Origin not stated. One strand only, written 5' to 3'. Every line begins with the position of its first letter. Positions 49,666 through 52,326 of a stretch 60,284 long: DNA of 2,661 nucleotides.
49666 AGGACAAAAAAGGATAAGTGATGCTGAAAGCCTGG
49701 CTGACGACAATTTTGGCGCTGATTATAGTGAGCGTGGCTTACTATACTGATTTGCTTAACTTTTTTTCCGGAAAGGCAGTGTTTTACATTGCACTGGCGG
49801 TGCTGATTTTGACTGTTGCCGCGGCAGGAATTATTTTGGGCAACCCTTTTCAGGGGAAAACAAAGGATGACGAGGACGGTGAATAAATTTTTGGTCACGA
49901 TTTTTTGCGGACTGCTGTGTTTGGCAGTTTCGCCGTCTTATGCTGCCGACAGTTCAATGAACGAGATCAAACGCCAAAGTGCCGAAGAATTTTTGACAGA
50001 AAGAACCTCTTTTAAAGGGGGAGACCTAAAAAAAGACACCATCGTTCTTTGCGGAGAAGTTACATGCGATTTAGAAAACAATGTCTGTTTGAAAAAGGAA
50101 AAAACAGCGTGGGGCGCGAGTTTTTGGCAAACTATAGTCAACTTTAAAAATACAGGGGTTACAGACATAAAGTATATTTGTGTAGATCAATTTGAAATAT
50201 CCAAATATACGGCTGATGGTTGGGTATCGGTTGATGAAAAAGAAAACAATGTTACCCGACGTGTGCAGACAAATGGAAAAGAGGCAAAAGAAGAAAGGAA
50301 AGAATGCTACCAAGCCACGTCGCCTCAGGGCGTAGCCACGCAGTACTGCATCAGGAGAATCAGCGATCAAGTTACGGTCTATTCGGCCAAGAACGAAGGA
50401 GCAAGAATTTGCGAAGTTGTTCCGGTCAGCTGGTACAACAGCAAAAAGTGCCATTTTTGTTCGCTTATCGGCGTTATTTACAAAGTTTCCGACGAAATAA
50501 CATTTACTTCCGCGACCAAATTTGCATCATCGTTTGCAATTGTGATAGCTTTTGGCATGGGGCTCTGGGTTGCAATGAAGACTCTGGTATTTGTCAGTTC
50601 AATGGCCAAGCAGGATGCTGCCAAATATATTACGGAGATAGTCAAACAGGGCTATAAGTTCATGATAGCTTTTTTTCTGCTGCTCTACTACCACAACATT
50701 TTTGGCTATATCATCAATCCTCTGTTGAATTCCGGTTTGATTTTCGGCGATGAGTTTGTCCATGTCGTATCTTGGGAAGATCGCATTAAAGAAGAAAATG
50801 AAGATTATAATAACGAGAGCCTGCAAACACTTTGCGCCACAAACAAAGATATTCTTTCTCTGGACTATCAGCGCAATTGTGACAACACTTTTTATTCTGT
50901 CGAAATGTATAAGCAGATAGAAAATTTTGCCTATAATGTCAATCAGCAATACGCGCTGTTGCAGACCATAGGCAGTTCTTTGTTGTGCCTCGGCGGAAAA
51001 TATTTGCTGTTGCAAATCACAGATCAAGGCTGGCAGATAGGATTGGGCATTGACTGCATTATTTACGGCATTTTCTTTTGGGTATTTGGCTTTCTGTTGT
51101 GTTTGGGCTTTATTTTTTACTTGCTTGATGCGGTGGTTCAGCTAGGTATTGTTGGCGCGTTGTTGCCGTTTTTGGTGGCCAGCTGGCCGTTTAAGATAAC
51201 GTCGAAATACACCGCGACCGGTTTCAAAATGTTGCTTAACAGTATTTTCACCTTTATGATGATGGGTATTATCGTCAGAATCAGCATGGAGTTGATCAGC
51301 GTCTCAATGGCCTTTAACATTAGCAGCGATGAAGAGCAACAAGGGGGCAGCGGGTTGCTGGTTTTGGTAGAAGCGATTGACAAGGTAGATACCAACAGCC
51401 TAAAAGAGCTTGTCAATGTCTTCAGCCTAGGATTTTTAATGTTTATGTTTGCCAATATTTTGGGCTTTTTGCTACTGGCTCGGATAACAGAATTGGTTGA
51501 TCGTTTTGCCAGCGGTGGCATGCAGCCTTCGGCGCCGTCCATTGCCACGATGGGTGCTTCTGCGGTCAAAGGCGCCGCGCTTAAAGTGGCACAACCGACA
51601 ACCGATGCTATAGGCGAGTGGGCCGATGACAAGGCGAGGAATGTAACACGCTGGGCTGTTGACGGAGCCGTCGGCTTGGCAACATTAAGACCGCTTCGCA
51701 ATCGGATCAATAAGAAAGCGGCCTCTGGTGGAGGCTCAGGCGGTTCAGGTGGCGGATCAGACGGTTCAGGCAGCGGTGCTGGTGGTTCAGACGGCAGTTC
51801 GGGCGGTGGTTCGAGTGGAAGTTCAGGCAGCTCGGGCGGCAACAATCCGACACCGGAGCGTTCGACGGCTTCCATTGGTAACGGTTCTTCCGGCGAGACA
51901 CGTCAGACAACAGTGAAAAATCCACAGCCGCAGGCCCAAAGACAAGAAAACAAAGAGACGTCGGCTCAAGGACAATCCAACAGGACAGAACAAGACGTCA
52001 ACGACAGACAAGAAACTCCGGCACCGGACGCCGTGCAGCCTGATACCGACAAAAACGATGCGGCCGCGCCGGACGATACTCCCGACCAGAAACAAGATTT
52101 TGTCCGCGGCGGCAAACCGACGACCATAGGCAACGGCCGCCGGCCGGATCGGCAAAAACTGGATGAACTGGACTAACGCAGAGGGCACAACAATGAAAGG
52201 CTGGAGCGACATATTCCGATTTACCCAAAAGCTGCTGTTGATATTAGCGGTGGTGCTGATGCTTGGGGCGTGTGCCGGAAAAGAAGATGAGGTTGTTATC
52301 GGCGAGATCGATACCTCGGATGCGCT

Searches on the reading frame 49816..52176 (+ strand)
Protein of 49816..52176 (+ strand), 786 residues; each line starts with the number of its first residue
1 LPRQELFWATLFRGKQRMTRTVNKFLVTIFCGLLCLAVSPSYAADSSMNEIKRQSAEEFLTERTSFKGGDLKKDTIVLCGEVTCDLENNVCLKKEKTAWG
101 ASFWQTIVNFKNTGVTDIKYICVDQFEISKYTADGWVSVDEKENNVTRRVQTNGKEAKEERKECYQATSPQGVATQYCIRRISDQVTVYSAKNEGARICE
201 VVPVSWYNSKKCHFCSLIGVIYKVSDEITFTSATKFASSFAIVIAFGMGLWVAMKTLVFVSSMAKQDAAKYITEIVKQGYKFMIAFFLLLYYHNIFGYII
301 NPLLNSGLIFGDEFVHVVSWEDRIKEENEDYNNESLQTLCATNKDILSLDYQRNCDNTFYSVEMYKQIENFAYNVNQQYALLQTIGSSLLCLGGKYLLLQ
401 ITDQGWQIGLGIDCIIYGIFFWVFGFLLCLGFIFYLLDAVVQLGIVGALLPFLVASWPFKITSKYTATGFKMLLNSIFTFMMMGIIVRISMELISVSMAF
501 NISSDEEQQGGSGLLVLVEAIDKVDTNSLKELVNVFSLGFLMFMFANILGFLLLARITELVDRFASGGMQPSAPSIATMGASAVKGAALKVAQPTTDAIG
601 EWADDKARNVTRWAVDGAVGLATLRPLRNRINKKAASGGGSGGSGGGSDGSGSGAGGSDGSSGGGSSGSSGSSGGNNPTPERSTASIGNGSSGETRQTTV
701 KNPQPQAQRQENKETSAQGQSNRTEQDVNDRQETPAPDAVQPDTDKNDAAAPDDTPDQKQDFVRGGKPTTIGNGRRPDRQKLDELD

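Call 3: search_protein_families(library=pfam, proteins=[window:49816-52176:+], max_evalue=0.1)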
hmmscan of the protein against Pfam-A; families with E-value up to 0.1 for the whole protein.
window:49816-52176:+ (786 aa): 1 family
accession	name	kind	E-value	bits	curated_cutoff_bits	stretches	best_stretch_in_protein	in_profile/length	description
PF04610.19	TrbL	-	9.7e-05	22.7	25.9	1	406-498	92-183/215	TrbL/VirB6 plasmid conjugal transfer protein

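Call 59: search_protein_families(library=ncbifam, proteins=[window:49816-52176:+], max_evalue=0.01)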
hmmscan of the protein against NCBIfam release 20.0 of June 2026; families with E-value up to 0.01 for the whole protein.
window:49816-52176:+ (786 aa): 0 families
